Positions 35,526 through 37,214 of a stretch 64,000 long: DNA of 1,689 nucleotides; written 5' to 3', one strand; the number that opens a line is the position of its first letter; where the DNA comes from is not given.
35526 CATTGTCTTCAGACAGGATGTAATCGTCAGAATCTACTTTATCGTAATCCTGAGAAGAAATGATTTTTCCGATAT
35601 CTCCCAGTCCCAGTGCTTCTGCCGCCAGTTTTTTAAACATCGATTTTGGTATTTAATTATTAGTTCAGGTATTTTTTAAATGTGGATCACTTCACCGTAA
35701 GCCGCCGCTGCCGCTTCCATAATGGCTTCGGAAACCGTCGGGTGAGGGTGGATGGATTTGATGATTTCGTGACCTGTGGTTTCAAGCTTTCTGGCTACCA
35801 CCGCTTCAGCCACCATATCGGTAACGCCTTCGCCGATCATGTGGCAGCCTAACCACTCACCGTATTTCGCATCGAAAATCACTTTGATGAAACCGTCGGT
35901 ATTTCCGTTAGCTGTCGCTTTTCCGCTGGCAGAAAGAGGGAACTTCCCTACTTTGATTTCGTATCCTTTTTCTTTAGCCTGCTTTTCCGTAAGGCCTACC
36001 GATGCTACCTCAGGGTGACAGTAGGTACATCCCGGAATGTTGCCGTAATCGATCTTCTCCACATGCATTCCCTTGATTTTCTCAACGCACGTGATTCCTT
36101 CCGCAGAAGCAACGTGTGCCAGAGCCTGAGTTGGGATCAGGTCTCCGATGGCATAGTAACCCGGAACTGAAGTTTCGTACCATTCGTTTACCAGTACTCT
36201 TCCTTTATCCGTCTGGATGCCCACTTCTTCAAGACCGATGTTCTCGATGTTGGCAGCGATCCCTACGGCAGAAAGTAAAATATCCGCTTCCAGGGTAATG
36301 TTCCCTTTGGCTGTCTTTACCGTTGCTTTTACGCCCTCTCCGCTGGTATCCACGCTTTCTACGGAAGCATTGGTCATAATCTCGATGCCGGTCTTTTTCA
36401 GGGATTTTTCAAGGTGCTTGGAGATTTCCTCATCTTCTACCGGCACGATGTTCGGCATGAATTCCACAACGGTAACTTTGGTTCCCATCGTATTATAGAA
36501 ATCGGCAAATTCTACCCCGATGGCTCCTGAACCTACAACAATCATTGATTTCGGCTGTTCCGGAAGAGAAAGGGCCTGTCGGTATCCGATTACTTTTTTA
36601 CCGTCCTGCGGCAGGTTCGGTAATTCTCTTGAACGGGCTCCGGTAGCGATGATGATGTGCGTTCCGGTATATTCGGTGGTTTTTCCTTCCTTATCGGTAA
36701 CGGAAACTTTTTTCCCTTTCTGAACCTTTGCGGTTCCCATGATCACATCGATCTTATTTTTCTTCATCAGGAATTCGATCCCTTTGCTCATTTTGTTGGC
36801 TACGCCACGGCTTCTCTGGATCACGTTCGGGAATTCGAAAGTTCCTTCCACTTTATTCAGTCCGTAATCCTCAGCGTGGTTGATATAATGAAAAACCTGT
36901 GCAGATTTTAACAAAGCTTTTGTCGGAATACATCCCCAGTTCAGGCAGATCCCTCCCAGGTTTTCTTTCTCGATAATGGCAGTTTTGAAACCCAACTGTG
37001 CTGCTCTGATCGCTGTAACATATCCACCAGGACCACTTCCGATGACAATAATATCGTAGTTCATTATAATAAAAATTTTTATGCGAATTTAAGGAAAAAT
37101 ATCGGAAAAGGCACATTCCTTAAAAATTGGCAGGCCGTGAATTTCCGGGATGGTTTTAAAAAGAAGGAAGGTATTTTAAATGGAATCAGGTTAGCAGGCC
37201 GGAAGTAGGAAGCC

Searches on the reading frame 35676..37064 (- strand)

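Call 75: search_protein_families(library=pfam, proteins=[window:35676-37064:-])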
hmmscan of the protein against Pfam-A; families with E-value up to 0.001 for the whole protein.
window:35676-37064:- (462 aa): 12 families
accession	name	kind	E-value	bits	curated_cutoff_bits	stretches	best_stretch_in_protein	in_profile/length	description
PF07992.20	Pyr_redox_2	-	1.2e-70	238.7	26.1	1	3-323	1-291/291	Pyridine nucleotide-disulphide oxidoreductase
PF02852.28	Pyr_redox_dim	-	7.5e-38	129.6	25.3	1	343-452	1-110/110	Pyridine nucleotide-disulphide oxidoreductase, dimerisation domain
PF00070.33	Pyr_redox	-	6.5e-23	81.5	22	1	174-251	2-79/82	Pyridine nucleotide-disulphide oxidoreductase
PF13738.12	Pyr_redox_3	-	6e-18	65.6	30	1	6-307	1-305/305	Pyridine nucleotide-disulphide oxidoreductase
PF12831.13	FAD_oxidored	-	1.2e-09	38.5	27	1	4-142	1-145/416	FAD dependent oxidoreductase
PF03486.20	HI0933_like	-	1.9e-08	34.5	50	0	4-35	2-33/244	HI0933-like protein Rossmann domain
PF00890.30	FAD_binding_2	-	1.9e-08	34.4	20.4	1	4-43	1-40/414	FAD binding domain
PF01266.30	DAO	-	2.4e-07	31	27.9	0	4-37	1-35/353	FAD dependent oxidoreductase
PF01494.25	FAD_binding_3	-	3.1e-07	30.4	22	0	3-34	2-33/349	FAD binding domain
PF13450.12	NAD_binding_8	-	5.9e-07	30.1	21.9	1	7-41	1-36/68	NAD(P)-binding Rossmann-like domain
PF01134.28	GIDA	-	6e-06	26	22.1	1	4-143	1-150/391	Glucose inhibited division protein A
PF13434.12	Lys_Orn_oxgnase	-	1.3e-05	25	21.3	1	88-214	104-233/339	L-lysine 6-monooxygenase/L-ornithine 5-monooxygenase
